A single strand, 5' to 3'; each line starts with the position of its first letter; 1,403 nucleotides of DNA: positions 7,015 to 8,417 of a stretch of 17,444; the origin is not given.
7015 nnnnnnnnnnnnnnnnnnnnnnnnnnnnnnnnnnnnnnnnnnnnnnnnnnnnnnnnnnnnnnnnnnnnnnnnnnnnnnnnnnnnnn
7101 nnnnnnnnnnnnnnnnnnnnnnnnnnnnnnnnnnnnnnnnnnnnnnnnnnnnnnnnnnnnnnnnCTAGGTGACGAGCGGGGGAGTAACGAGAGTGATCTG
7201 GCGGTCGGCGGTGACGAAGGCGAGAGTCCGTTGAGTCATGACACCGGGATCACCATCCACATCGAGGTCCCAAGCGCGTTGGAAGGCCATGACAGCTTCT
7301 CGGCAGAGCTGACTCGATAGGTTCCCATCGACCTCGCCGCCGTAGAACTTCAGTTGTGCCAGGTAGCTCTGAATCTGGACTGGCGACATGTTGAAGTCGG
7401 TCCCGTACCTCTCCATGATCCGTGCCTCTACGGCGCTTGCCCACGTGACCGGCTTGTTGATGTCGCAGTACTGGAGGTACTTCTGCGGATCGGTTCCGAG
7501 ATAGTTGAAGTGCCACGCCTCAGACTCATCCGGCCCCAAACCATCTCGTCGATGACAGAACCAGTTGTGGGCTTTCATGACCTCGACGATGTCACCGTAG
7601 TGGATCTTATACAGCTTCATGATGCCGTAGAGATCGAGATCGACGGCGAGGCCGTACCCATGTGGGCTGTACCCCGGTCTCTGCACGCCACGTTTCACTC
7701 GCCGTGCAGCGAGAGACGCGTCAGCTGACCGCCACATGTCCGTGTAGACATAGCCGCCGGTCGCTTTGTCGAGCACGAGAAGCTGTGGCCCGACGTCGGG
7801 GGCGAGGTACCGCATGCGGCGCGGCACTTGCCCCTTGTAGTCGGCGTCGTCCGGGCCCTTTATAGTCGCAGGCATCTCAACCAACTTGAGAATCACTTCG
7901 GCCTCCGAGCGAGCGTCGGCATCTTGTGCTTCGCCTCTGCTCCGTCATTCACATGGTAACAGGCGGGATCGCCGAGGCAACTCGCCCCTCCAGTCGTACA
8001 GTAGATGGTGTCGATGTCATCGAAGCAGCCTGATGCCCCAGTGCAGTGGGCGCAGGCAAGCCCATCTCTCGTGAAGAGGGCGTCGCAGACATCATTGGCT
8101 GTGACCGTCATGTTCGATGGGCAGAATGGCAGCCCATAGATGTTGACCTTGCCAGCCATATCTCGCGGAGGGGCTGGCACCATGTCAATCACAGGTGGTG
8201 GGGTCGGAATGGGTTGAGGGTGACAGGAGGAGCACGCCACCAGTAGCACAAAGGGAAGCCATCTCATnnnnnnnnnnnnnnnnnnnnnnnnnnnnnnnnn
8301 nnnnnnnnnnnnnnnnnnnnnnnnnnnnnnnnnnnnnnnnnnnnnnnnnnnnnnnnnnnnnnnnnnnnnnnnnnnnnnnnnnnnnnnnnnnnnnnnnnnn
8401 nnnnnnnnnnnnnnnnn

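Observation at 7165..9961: Lysis-type cassette that embeds a papain-like cysteine protease between lipoproteins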

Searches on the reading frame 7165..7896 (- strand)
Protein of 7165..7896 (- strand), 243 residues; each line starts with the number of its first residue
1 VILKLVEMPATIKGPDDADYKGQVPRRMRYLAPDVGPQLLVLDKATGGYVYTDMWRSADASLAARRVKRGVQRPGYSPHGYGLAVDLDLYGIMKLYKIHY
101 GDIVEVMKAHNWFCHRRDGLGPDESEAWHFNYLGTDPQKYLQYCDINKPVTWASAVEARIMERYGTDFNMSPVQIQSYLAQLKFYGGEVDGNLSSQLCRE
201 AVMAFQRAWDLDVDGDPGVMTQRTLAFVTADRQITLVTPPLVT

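Call 7: search_protein_families(library=pfam, proteins=[window:7165-7896:-], max_evalue=0.1)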
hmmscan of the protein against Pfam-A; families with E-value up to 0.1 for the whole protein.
window:7165-7896:- (243 aa): 4 families
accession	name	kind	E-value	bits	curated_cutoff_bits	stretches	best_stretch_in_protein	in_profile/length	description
PF01471.23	PG_binding_1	-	1.1e-08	35.5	23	1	174-224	7-56/57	Putative peptidoglycan binding domain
PF02557.22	VanY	-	0.0024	18.1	25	1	54-104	41-97/132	D-alanyl-D-alanine carboxypeptidase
PF00937.23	CoV_nucleocap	-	0.0062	16.1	30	1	125-160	66-101/342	Coronavirus nucleocapsid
PF13539.11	Peptidase_M15_4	-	0.068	14.2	25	0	75-110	5-51/70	D-alanyl-D-alanine carboxypeptidase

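Call 8: search_protein_families(library=phrogs, proteins=[window:7165-7896:-], max_evalue=0.01)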
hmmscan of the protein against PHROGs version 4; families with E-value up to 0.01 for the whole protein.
window:7165-7896:- (243 aa): 1 family
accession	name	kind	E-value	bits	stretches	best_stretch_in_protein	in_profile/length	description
phrog_2649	-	lysis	3.4e-05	24.8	1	78-227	79-237/261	endolysin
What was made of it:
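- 7165..7896 (-): E: 243-aa endolysin with an N-terminal M15B-like (VanY/LdcB-like) zinc peptidase domain and a C-terminal PG_binding_1 domain. It has no signal or SAR sequence. VanY, 0.0024 (below threshold). phrog_2649 endolysin, 3.4e-5 (calls 7, 8).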

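Call 21: search_solved_structures(query=window:7165-7896:-, max_evalue=0.1, show_alignments=2)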
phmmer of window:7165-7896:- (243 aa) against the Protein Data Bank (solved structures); distinct sequences matched with E-value up to 0.1: 3.
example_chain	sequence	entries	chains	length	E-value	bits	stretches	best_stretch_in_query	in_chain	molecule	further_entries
2gec_A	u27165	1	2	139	0.0073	19.2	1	125-193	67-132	Nucleocapsid protein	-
2bxx_A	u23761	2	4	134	0.017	17.9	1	125-193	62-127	NUCLEOCAPSID PROTEIN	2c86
2btl_A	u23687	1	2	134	0.045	16.6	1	125-193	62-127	INFECTIOUS BRONCHITIS VIRUS NUCLEOCAPSID PROTEIN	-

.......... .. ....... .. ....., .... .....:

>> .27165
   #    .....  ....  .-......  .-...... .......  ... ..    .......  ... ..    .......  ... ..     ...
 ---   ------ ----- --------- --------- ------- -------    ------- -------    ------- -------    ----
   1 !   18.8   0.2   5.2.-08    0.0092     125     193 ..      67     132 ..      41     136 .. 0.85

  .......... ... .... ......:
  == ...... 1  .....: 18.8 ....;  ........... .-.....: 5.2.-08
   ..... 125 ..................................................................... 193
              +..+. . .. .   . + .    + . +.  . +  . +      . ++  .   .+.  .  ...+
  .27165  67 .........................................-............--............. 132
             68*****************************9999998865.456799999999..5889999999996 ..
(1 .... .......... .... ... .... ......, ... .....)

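Call 70: search_solved_structures(query=A8, max_evalue=10, show_alignments=3)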
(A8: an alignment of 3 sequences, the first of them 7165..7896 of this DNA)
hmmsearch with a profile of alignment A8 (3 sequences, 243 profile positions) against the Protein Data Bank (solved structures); distinct sequences matched with E-value up to 10: 5.
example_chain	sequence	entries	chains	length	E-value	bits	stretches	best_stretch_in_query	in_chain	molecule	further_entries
6tci_A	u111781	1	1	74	0.066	15.9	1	173-226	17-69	Spore cortex-lytic enzyme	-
5nm7_G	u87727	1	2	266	0.19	14.3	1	182-227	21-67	Peptidoglycan-binding domain 1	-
4ox3_A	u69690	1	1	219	0.25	13.9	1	60-146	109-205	Putative carboxypeptidase YodJ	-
4fet_B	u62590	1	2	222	0.35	13.5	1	173-229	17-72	Spore cortex-lytic enzyme prepeptide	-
5hnm_A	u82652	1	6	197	1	11.9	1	67-139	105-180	D-alanyl-D-alanine carboxypeptidase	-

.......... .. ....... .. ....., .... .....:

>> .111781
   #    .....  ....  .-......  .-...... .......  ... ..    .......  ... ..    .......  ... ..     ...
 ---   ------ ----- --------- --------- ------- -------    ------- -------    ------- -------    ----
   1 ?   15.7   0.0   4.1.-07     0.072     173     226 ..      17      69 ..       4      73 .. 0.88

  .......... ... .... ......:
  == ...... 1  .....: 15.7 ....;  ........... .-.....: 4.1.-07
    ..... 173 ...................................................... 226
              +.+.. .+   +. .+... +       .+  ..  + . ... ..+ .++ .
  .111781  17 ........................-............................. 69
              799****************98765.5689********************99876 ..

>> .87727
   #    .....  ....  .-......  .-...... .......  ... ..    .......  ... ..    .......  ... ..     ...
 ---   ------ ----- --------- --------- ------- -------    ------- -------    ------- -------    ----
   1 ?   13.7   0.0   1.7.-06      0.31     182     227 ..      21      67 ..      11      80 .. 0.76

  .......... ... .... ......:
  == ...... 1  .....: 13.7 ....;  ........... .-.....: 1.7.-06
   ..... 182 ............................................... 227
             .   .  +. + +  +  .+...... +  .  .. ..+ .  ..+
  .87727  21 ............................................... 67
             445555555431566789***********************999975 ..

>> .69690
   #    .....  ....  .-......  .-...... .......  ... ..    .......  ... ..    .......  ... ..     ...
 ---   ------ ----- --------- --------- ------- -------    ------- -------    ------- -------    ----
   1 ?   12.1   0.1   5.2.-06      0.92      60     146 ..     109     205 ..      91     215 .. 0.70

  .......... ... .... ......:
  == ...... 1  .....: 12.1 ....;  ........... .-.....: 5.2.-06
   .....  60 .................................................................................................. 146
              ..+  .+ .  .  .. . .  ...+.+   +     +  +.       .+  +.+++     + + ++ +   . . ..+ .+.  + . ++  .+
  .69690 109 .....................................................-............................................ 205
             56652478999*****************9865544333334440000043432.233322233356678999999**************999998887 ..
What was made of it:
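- On M15 (LAS-type zinc peptidase) endolysin with PG_binding_1: The motifs are present and align to YodJ/LdcB (4ox3) and VanY (5hnm) (call 70).
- E gives a PHROG endolysin hit plus PG_binding_1 and the M15B motifs (calls 7, 8, 70).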

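Call 71: search_protein_families(library=ncbifam, proteins=[window:7165-7896:-], max_evalue=0.1)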
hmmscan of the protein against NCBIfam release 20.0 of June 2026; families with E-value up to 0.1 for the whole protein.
window:7165-7896:- (243 aa): 4 families
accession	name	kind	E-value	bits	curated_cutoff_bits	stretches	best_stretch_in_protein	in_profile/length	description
TIGR02869.1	spore_SleB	equivalog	0.0001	22.2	236.5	1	173-231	17-74/201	spore cortex-lytic enzyme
TIGR03979.1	His_Ser_Rich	equivalog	0.005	16.8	121.65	1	173-215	135-176/190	His-Xaa-Ser repeat protein HxsA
NF000380.1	vanXY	equivalog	0.022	14.3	250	0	67-135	81-159/179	D,D-carboxypeptidase/D,D-dipeptidase VanXY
NF041194.1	LD_carboxy_LdcB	exception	0.055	13.5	275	0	68-114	86-123/180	LD-carboxypeptidase LdcB/DacB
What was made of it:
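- Checked: 'M15' for E rests on the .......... and ExxH motifs plus sub-threshold hits to VanY, LdcB and VanXY (calls 7, 70, 71).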

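Call 86: search_protein_families(library=padloc, proteins=[window:7165-7896:-], max_evalue=0.01)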
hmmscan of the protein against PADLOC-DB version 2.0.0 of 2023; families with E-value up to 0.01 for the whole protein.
window:7165-7896:- (243 aa): 0 families

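Call 93: search_dna_similar(query=window:7165-7896:-, collection=phages, mode=protein, max_evalue=0.001, max_rows=15)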
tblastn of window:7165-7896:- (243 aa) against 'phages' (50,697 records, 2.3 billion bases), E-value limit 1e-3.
Records with a match: 1; places in all: 1; records where one place covers at least 80% of the query: 1.
Best place of each record, by identity: <60% 1.
By first word of the organism name: Virus 1.
By host as written in the record: - 1.
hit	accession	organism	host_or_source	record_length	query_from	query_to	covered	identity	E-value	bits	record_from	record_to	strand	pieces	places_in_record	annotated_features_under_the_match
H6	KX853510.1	Virus Rctr197k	enrichment culture DAMO/AAA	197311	3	230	94%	38.9%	4e-42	157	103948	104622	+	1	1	similar to hypothetical protein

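Call 95: get_annotated_region(hit=H6, flank=5000)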
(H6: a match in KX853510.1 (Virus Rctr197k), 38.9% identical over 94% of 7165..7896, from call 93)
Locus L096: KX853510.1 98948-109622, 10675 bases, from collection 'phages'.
description: Virus Rctr197k, partial genome.
organism: Virus Rctr197k (NCBI taxid 1924548)
taxonomy: Viruses; Duplodnaviria; Heunggongvirae; Uroviricota; Caudoviricetes
host: -; source: enrichment culture DAMO/AAA; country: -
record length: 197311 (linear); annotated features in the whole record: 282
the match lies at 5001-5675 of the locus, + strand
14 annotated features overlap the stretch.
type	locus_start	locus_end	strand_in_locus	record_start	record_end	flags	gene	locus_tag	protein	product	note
CDS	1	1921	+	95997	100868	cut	-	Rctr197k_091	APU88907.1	hypothetical protein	-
CDS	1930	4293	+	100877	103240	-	-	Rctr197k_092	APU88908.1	hypothetical protein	-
misc_feature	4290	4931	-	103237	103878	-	-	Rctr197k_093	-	-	similar to hypothetical protein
misc_feature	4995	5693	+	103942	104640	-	-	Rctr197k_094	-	-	similar to hypothetical protein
misc_feature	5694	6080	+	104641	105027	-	-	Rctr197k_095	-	-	similar to conserved hypothetical protein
CDS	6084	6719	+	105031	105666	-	-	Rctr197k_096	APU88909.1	hypothetical protein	-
CDS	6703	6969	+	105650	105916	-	-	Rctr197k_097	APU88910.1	hypothetical protein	-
misc_feature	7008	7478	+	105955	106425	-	-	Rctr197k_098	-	-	similar to hypothetical protein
CDS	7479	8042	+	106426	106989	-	-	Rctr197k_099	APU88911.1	hypothetical protein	-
CDS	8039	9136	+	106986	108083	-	-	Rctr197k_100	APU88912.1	hypothetical protein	-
misc_feature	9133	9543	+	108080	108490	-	-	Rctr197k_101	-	-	similar to hypothetical protein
CDS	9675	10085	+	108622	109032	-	-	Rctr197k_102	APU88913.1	hypothetical protein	-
CDS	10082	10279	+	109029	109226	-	-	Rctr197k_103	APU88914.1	hypothetical protein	-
CDS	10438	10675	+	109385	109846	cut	-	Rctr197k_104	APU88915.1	hypothetical protein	-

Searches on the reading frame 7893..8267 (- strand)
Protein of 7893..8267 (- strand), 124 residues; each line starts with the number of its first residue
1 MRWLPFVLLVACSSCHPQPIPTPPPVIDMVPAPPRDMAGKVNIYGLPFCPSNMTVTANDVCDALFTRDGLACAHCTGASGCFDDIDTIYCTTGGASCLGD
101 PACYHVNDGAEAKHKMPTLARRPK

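Call 7: search_protein_families(library=pfam, proteins=[window:7893-8267:-], max_evalue=0.1)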
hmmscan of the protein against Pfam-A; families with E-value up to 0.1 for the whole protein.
window:7893-8267:- (124 aa): 1 family
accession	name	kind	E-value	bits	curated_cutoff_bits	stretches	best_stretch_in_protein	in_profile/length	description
PF24646.2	DUF7640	-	0.0049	17.6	28.1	1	59-108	25-69/121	Domain of unknown function (DUF7640)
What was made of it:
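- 7893..8267 (-): D: 124-aa lipoprotein (lipobox LVAC12) with a Pro-rich linker, a Cys-rich domain and a basic C-terminal tail. The only family match is a sub-threshold DUF7640 hit (E 0.0049, call 7).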

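Call 8: search_protein_families(library=phrogs, proteins=[window:7893-8267:-], max_evalue=0.01)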
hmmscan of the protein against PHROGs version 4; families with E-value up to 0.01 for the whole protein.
window:7893-8267:- (124 aa): 0 families

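Call 42: find_homologous_proteins(query=window:7893-8267:-, max_evalue=0.001)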
Query window:7893-8267:- (124 aa): 2 proteins with E <= 0.001 among 15 candidates.
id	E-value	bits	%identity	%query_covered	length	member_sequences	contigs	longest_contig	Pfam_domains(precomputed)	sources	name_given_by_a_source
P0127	1.3e-54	202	100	71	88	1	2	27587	-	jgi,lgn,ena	jgi:hypothetical protein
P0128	9.3e-52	193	70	100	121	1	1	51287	-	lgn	-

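Call 71: search_protein_families(library=ncbifam, proteins=[window:7893-8267:-], max_evalue=0.1)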
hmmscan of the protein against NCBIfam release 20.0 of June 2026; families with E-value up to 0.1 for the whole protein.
window:7893-8267:- (124 aa): 0 families

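Call 83: predict_structure(alignment_id=A9)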
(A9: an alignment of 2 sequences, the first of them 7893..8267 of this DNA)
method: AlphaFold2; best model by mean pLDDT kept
length: 124 residues; sequences in the alignment: 2
mean_pLDDT: 41.3   pTM: 0.20
mean pLDDT of the five models: 41.3, 39.7, 39.6, 38.1, 33.1
residues with pLDDT >= 90: 0; 70-90: 0; 50-70: 9; < 50: 115
segments of 3 or more residues with pLDDT < 50: 1-5, 7-19, 23-72, 74-80, 83-88, 92-124
pLDDT, mean of each block of 10 residues (from residue 1): 45 48 42 38 43 39 42 47 47 40 42 30 27
secondary structure, 60 per line:
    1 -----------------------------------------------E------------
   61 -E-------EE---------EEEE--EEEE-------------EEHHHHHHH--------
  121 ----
elements in order: E81-84 E87-90 H106-112
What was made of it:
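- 7893..8267 (-): Structure prediction failed (pLDDT 41, call 83).
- Tried and rejected: The model was unusable (pLDDT 41, call 83), so no fold search was run.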

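Call 86: search_protein_families(library=padloc, proteins=[window:7893-8267:-], max_evalue=0.01)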
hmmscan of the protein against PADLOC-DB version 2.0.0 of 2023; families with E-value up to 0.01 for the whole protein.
window:7893-8267:- (124 aa): 0 families
